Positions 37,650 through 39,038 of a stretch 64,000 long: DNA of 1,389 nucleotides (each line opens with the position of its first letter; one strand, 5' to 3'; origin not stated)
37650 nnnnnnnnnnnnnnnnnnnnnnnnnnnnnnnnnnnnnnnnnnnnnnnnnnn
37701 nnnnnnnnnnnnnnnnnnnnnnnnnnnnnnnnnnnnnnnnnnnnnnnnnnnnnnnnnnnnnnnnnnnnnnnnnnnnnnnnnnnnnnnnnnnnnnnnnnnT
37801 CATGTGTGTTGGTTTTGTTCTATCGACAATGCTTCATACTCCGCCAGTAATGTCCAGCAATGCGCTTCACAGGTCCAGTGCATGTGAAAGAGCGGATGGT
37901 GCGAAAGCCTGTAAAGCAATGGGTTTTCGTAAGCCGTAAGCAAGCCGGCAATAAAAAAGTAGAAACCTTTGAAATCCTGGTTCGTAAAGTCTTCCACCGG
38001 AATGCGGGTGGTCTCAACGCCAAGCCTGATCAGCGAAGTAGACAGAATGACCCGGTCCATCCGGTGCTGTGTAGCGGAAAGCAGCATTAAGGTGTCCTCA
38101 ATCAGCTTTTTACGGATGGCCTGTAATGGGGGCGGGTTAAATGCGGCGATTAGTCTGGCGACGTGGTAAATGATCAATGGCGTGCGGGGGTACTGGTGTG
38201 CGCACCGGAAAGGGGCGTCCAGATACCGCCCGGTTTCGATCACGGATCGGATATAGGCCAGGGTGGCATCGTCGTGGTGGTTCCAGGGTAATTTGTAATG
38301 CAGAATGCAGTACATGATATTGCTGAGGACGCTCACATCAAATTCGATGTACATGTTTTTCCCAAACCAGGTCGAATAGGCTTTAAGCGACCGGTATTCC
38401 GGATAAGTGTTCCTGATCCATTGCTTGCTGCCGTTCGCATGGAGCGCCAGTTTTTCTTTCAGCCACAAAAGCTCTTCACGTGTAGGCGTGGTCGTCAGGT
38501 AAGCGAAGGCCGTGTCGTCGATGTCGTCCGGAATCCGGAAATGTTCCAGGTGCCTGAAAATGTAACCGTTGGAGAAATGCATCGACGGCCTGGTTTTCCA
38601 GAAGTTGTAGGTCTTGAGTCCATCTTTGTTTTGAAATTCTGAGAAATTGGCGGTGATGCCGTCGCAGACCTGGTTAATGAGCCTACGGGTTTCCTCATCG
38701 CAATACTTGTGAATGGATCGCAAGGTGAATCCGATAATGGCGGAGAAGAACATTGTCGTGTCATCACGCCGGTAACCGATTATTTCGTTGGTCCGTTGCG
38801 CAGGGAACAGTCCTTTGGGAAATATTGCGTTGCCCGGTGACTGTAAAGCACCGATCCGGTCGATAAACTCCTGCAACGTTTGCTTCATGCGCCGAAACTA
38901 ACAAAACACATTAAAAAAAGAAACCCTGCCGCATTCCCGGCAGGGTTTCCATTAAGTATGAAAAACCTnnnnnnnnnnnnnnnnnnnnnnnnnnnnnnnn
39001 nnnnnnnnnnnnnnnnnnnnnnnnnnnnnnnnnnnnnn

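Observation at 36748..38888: Monodomain class II terpene-cyclase-like gene translationally coupled to a flavin/2Fe-2S reductase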

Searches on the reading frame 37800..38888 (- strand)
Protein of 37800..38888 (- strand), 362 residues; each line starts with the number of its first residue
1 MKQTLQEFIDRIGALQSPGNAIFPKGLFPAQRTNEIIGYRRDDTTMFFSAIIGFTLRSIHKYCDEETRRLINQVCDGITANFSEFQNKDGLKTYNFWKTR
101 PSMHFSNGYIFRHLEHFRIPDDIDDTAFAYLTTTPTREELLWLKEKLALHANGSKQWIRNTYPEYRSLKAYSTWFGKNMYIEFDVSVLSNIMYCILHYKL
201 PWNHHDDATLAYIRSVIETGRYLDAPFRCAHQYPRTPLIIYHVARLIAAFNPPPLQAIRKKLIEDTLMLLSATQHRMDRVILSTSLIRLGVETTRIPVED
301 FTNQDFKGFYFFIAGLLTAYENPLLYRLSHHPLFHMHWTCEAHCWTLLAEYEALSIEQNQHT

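Call 3: search_protein_families(library=pfam, proteins=[window:37800-38888:-], max_evalue=1)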
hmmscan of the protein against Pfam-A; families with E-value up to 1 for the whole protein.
window:37800-38888:- (362 aa): 0 families

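Call 4: search_protein_families(library=ncbifam, proteins=[window:37800-38888:-], max_evalue=1)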
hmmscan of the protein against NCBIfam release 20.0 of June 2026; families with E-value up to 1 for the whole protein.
window:37800-38888:- (362 aa): 0 families

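Call 6: find_homologous_proteins(query=window:37800-38888:-, max_evalue=0.001)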
Query window:37800-38888:- (362 aa): 861 proteins with E <= 0.001 among 2693 candidates; the best 120 are listed.
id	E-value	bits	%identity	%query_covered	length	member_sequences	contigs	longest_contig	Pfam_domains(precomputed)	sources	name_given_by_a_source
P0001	3.6e-252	854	100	100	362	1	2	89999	-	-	-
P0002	4.5e-227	771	89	100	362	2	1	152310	-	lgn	-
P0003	3.5e-220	749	88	100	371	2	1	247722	-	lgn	-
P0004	1.2e-185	635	75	98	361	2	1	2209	-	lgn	-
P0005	1.2e-185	635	74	99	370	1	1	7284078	-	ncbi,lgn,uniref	ncbi:hypothetical protein [Dyadobacter sp. 676]|uniref:Uncharacterized protein n=1 Tax=Dyadobacter s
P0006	4.3e-185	633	75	99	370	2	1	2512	-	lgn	-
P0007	6.2e-185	633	73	99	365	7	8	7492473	-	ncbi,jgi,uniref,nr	ncbi:hypothetical protein [Dyadobacter sp. MSC1_007]|jgi:hypothetical protein|uniref:hypothetical pr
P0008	1.6e-184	631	75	98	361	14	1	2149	-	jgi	jgi:hypothetical protein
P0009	1.1e-183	629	73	99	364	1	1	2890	-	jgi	-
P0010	3.5e-183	627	74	99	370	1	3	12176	-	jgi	jgi:hypothetical protein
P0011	7.5e-183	626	73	99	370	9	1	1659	-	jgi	-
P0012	1.5e-181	621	73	99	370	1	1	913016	-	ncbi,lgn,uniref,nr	ncbi:hypothetical protein SAMN05216327_101602 [Dyadobacter sp. SG02]|uniref:hypothetical protein n=1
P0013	2.5e-180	617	72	99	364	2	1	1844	-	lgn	-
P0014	5.7e-180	616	73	99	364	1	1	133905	-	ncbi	ncbi:MAG: hypothetical protein ACO1N1_11805 [Dyadobacter fermentans]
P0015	1.4e-179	615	72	100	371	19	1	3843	-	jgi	jgi:hypothetical protein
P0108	1.9e-158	546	63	99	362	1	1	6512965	-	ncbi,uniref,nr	ncbi:hypothetical protein [Salmonirosea aquatica]|uniref:DUF2264 domain-containing protein n=1 Tax=S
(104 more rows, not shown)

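Call 7: search_solved_structures(query=window:37800-38888:-, max_evalue=10, show_alignments=3)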
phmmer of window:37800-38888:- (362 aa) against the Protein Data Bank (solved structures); distinct sequences matched with E-value up to 10: 0.

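Call 11: find_related_loci(query=A1, collection=genome_contigs, flank=6000)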
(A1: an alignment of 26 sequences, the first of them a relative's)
Query A1 (362 aa) in genome_contigs; peptide patterns used: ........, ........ (x = any residue, [..] = any of these).
414 stretches matched a pattern; 391 encode a relative of the query (tblastn E <= 1e-3); the best 80 are kept; 80 distinct loci.
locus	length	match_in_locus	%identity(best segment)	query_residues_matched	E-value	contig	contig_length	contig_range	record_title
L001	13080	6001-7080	73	1-360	0e+0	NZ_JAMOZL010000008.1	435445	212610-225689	Dyadobacter sp. MSC1_007 PNNL_MSC-1_Str_007_scaf0008, whole genome shotgun sequence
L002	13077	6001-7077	73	1-359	0e+0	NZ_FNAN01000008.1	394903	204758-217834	Dyadobacter soli strain DSM 25329, whole genome shotgun sequence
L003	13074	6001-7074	73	1-358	0e+0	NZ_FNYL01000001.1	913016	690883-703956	Dyadobacter sp. SG02, whole genome shotgun sequence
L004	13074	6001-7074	73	1-358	0e+0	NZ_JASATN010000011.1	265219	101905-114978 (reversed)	Dyadobacter sp. OTU695 11, whole genome shotgun sequence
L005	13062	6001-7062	72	1-354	0e+0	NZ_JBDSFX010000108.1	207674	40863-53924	MAG: Dyadobacter sp. isolate cluster1_bin.239 k127_8383001, whole genome shotgun sequence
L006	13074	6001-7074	73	1-358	0e+0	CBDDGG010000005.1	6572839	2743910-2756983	MAG: Dyadobacter sp. isolate 8797f1dd-3b3a-45a1-a630-87edde457db1 genome assembly, contig: contig_4, whole genome shotgu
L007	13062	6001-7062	72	1-354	0e+0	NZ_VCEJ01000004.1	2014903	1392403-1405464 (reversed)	Dyadobacter luticola strain T17 NODE_2, whole genome shotgun sequence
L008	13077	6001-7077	72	1-359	0e+0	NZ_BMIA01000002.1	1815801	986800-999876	Dyadobacter endophyticus strain CGMCC 1.15288 sequence02, whole genome shotgun sequence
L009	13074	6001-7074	73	1-358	0e+0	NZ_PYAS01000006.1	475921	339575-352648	Dyadobacter jiangsuensis strain DSM 29057 Ga0181027_106, whole genome shotgun sequence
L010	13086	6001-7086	72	1-362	0e+0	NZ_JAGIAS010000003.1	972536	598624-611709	MAG: Dyadobacter sp. isolate BIN28 scaffold3_cov0, whole genome shotgun sequence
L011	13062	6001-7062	73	1-354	0e+0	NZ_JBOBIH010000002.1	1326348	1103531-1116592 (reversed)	Dyadobacter sp. BHUBP1 2, whole genome shotgun sequence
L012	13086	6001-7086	71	1-362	2e-179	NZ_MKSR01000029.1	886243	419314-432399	MAG: Dyadobacter sp. 50-39 scnpilot_p_inoc_scaffold_3, whole genome shotgun sequence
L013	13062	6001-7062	72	1-354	3e-179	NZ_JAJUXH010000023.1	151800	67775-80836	Dyadobacter sp. CY323 Scaffold18_1, whole genome shotgun sequence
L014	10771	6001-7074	72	1-358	4e-179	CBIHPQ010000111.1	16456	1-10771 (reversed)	MAG TPA_asm: uncultured Dyadobacter sp. isolate SRR18156209_metabat2_25 genome assembly, contig: ERZ27336869.2391, whole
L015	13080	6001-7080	71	1-359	9e-179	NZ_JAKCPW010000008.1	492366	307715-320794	Dyadobacter sp. CY261 Scaffold8_1, whole genome shotgun sequence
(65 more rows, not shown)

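Call 17: predict_structure(alignment_id=A1)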
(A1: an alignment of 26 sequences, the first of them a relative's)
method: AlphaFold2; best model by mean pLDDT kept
length: 362 residues; sequences in the alignment: 26
mean_pLDDT: 84.5   pTM: 0.88
mean pLDDT of the five models: 84.5, 83.6, 83.1, 78.5, 77.6
residues with pLDDT >= 90: 190; 70-90: 111; 50-70: 42; < 50: 19
segments of 3 or more residues with pLDDT < 50: 99-105, 110-118
pLDDT, mean of each block of 10 residues (from residue 1): 85 93 84 85 83 95 93 95 76 58 48 46 81 91 89 81 86 69 84 96 96 95 82 84 97 96 98 95 97 93 91 64 69 83 97 89 55
secondary structure, 60 per line:
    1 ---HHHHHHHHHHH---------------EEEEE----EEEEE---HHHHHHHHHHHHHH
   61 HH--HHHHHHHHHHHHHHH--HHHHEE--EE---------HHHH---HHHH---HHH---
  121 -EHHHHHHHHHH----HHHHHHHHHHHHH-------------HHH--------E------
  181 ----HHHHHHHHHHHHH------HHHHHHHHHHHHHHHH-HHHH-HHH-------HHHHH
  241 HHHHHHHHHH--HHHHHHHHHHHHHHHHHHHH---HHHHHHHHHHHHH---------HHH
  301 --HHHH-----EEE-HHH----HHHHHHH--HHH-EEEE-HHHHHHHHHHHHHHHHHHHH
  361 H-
elements in order: H4-14 E30-34 E39-43 H47-62 H65-79 H82-85 H101-104 H108-111 H123-132 H137-149 H185-197 H204-219 H221-224 H236-250 H253-272 H276-288 H303-306 E312-314 H323-329 E336-339 H341-361

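Call 19: fold_search(model_id=the predicted structure, library=pdb)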
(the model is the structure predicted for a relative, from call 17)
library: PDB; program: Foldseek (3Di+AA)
matches with E <= 10: 451; with E <= 0.001: 11
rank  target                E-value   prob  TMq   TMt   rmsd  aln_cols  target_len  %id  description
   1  9m7f_A                4.6e-08  1.00  0.63  0.46   4.5       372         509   16  Crystal structure of AsDMS D333N mutant in complex with farnesyl pyrophosphate (released 2025-09-10)
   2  9mhs_A                7.3e-08  1.00  0.64  0.50   4.2       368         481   16  Drimenol synthase (released 2025-07-16)
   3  9mhs_B                7.3e-08  1.00  0.64  0.47   4.4       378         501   16  Drimenol synthase (released 2025-07-16)
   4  9m7d_B                7.3e-08  1.00  0.64  0.47   4.2       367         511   17  Crystal structure of AsDMS D333N mutant (released 2025-09-10)
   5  9m7f_B                7.6e-08  1.00  0.63  0.45   4.9       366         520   17  Crystal structure of AsDMS D333N mutant in complex with farnesyl pyrophosphate (released 2025-09-10)
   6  9m7d_A                1.2e-07  1.00  0.64  0.46   4.4       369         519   17  Crystal structure of AsDMS D333N mutant (released 2025-09-10)
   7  9m7e_A                1.6e-07  1.00  0.65  0.47   4.0       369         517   17  Crystal structure of AsDMS D333N mutant in complex with drimenyl phosphate (released 2025-09-10)
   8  9mlo_A                1.9e-07  1.00  0.61  0.46   4.6       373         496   17  Drimenol Synthase - Farnesyl Thiol Complex (released 2025-07-16)
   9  9m7e_B                2.3e-07  1.00  0.65  0.48   4.3       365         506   17  Crystal structure of AsDMS D333N mutant in complex with drimenyl phosphate (released 2025-09-10)
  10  9mlo_B                4.4e-07  1.00  0.62  0.47   4.8       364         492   16  Drimenol Synthase - Farnesyl Thiol Complex (released 2025-07-16)
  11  3wiw                  7.1e-04  1.00  0.45  0.44  11.8       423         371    8  Crystal structure of unsaturated glucuronyl hydrolase specific for heparin (released 2014-01-08)
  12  6sbd                  4.9e-03  1.00  0.49  0.51   9.0       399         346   10  Structure of type II terpene cyclase MstE_D109A from Scytonema in complex with merosterolic acid A (product) (released 2020-07-15)
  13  6tav_B                7.9e-03  0.99  0.38  0.13  13.2       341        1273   12  Crystal structure of endopeptidase-induced alpha2-macroglobulin (released 2021-05-12)
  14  6sbg                  8.6e-03  1.00  0.46  0.48  12.3       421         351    9  Structure of type II terpene cyclase MstE_R337A from Scytonema in complex with geranylgeranyl dihydroxybenzoate (substra (released 2020-07-15)
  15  7o7n_A                1.6e-02  0.99  0.27  0.09   6.6       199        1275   12  (h-alpha2M)4 semiactivated I state (released 2022-04-13)
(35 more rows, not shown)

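Call 20: search_protein_representatives(alignment_id=A1)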
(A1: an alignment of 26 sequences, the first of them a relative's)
Query: 26 sequences, 364 profile positions. Proteins with E-value up to 0.001 (for the whole library): 441; up to 1e-10: 372; up to 1e-30: 284. The best 150 are listed.
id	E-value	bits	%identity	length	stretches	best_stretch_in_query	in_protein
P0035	2.5e-202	688.1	-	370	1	1-361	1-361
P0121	1.4e-120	419.1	-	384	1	3-350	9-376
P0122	1.8e-117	408.9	-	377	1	7-359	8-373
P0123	2.8e-110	385.2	-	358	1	5-357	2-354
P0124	5.1e-110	384.4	-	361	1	4-356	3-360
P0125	5.2e-110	384.3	-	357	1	4-350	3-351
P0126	1.0e-108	380.1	-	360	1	6-354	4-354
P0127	3.1e-108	378.5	-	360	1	7-348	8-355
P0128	1.2e-106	373.3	-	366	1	3-360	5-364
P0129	1.3e-106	373.2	-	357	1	6-355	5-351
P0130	3.5e-106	371.8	-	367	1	4-355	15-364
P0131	9.5e-104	363.7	-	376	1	7-361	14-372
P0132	2.0e-102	359.4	-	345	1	8-352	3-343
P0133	1.8e-101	356.3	-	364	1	4-357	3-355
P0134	1.4e-100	353.3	-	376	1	4-357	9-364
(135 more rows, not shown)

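Call 24: search_solved_structures(query=A2, max_evalue=10, show_alignments=3)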
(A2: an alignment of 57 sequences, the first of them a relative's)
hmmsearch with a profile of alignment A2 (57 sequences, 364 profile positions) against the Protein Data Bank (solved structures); distinct sequences matched with E-value up to 10: 5.
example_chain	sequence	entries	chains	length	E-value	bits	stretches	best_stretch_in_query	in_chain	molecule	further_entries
9mhs_B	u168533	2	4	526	4.6e-08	35.7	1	122-297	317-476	Drimenol Synthase | Haloacid dehalogenase superfamily, subfamily IA, variant 3 with third motif having DD or E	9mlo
9m7d_A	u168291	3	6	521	6.1e-07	32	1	179-297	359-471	Haloacid dehalogenase superfamily, subfamily IA, variant 3 with third motif having DD or E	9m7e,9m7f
22ty_A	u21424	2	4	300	0.0056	19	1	126-274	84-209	AstC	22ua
22tz_A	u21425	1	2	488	0.029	16.6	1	143-272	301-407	AstC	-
6zj3_LU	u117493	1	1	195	0.34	13.1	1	256-349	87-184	Ribosomal protein eL6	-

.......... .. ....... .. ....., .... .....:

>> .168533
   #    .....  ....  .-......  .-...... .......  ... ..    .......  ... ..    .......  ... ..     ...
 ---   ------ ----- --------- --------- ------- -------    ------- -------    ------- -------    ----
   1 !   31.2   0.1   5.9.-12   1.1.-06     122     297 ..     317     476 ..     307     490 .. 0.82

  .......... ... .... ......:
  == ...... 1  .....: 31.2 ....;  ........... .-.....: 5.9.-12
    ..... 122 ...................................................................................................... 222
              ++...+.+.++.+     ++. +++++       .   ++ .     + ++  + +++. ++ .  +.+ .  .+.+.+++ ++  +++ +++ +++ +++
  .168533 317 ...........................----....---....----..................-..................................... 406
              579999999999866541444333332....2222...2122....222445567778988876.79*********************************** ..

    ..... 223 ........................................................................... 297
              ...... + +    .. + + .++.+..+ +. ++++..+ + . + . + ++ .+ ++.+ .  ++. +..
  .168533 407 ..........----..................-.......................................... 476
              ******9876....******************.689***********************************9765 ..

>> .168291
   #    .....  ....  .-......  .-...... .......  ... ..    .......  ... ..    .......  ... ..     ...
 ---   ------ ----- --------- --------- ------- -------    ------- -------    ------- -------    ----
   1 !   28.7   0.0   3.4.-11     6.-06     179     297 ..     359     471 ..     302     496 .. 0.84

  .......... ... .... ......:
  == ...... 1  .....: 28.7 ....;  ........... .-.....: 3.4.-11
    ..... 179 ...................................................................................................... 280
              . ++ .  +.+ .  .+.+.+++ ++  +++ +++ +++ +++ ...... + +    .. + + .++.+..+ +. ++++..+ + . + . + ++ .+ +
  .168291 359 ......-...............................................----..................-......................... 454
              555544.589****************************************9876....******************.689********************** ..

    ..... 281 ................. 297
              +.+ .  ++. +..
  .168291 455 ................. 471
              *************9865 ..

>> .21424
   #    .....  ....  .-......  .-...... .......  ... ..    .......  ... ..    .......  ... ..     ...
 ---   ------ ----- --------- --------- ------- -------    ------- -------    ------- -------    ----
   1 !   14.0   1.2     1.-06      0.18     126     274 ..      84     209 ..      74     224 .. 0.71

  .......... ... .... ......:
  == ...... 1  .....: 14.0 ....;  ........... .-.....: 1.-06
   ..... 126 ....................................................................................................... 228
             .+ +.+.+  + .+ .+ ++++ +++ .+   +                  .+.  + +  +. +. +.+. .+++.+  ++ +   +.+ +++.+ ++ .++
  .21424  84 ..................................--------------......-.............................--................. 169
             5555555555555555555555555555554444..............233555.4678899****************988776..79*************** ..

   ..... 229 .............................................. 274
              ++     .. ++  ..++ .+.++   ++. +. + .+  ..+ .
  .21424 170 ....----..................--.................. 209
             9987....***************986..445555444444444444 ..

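Call 39: find_related_loci(query=A4, collection=genome_contigs, flank=7000)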
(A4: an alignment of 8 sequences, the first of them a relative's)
Query A4 (399 aa) in genome_contigs; peptide patterns used: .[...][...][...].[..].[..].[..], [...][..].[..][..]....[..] (x = any residue, [..] = any of these).
297 stretches matched a pattern; 254 encode a relative of the query (tblastn E <= 1e-3); the best 80 are kept; 80 distinct loci.
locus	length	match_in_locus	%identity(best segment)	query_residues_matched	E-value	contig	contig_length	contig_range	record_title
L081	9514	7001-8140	68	1-380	6e-180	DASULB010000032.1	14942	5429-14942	MAG TPA_asm: Chitinophagaceae bacterium isolate SMAG_U1533 k141_1209617, whole genome shotgun sequence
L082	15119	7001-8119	59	4-376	7e-145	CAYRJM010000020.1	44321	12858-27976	MAG TPA_asm: uncultured Chitinophagaceae bacterium isolate SRP187154_co1_302 genome assembly, contig: NODE_668_length_44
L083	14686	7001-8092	60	15-378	8e-145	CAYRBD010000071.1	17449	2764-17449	MAG TPA_asm: uncultured Chitinophagaceae bacterium isolate SRP187154_co1_376 genome assembly, contig: NODE_3928_length_1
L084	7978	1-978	65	61-387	3e-143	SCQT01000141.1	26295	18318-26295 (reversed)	MAG: Chitinophagaceae bacterium isolate FW021_bin.31 FW021_bin.31-33444, whole genome shotgun sequence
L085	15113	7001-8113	58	4-376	1e-142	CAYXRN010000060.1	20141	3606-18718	MAG TPA_asm: uncultured Chitinophagaceae bacterium isolate SRP187154_co1_103 genome assembly, contig: NODE_3020_length_2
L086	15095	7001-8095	58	26-390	4e-141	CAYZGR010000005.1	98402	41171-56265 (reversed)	MAG TPA_asm: uncultured Chitinophagaceae bacterium isolate SRP187154_co1_371 genome assembly, contig: NODE_142_length_98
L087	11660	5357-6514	55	6-391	7e-134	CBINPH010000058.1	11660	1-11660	MAG TPA_asm: uncultured Chitinophagaceae bacterium isolate SRR16817064_binner12_Refined_4 genome assembly, contig: ERZ27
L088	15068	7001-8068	44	28-378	2e-97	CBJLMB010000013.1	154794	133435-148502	MAG TPA_asm: uncultured Deminuibacter sp. isolate SRR27822709_binner123_Refined_24 genome assembly, contig: ERZ27339097.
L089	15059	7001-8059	47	28-378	3e-97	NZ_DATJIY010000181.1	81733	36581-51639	MAG: Dinghuibacter sp. isolate SMAG_U15551 k141_4795423, whole genome shotgun sequence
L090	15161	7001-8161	44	3-381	7e-97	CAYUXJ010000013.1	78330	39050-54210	MAG TPA_asm: uncultured Sediminibacterium sp. isolate SRP272421_co1_308 genome assembly, contig: NODE_413_length_78330_c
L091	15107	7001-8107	40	3-364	9e-96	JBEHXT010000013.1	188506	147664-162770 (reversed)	MAG: Bacteroidota bacterium isolate ES1.bin.97 NODE_80_length_188506_cov_11.994788, whole genome shotgun sequence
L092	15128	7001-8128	44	1-377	7e-94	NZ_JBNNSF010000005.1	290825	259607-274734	Chitinophaga sp. NPDC101104 NPDC101104_354_E10.ctg-0005, whole genome shotgun sequence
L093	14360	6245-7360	43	3-376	4e-94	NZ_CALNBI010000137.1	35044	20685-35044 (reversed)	MAG: uncultured Chitinophaga sp. isolate SRR1561996_bin.93_CONCOCT_v1.1_MAG ERZ724032.1005, whole genome shotgun sequenc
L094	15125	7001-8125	44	4-376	1e-93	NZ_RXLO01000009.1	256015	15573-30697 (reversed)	Chitinophaga rhizosphaerae strain T16R-86 Scaffold9, whole genome shotgun sequence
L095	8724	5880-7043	42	1-389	5e-93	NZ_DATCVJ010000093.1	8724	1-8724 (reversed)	MAG: Chitinophaga sp. isolate SMAG_U7382 k141_229175, whole genome shotgun sequence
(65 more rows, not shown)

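Call 50: find_encoding_contigs(protein=P0108, flank=8000, max_places=3)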
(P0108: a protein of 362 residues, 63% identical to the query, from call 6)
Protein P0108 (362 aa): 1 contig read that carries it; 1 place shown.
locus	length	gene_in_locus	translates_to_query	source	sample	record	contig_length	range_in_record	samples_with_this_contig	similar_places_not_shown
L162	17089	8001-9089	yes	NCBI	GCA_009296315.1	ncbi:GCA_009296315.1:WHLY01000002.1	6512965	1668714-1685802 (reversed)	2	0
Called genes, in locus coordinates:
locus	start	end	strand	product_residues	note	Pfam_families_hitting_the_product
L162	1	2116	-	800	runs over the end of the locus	PF19081:Ig_7 (faint), PF13585:CHU_C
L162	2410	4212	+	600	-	PF02770:Acyl-CoA_dh_M, PF00441:Acyl-CoA_dh_1, PF22924:ACOX_C_alpha1 (weak), PF12806:Acyl-CoA_dh_C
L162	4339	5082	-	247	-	-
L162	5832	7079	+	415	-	PF00999:Na_H_Exchanger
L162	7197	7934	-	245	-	-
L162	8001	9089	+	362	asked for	-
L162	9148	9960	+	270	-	PF01503:PRA-PH (faint), PF03819:MazG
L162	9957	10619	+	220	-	PF04263:TPK_catalytic, PF04265:TPK_B1_binding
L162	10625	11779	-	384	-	-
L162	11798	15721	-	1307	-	PF01364:Peptidase_C25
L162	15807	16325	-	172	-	PF00186:DHFR_1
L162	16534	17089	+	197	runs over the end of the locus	-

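Call 75: search_protein_families(library=pfam, alignment_id=A2, max_evalue=1)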
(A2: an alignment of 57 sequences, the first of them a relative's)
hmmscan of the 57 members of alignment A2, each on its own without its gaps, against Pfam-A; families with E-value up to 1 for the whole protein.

A. member 1, P0001 (362 aa): 0 families

B. families by the number of members that match (of 57 scanned): 23 families
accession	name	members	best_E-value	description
PF16427.10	DUF5024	1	0.00046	Domain of unknown function (DUF5024)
PF24435.1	RRM_NFXL1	1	0.0095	NFXL1 RRM-like domain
PF12668.12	DUF3791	1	0.013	Protein of unknown function (DUF3791)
PF03750.18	Csm2_III-A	1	0.013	Csm2 Type III-A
PF13878.12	zf-C2H2_3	1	0.019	zinc-finger of acetyl-transferase ESCO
PF13102.12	Phage_int_SAM_5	1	0.035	Phage integrase SAM-like domain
PF20692.3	cpSF2-GREB1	1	0.046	Circularly permuted SF2 helicase found in GREB1 proteins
PF04037.18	DUF382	1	0.048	Domain of unknown function (DUF382)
PF09744.14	RH1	1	0.054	RILP homology 1 domain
PF11753.13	DUF3310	1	0.056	Protein of unknwon function (DUF3310)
PF18908.5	DUF5663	1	0.062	Protein of unknown function (DUF5663)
PF18712.6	DUF5644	1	0.069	Family of unknown function (DUF5644)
PF22010.2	OrtA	1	0.079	AKP thiolase subunit OrtA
PF18561.7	Regnase_1_C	1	0.089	Endoribonuclease Regnase 1/ ZC3H12 C-terminal domain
PF13171.11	DUF4004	1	0.14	Protein of unknown function (DUF4004)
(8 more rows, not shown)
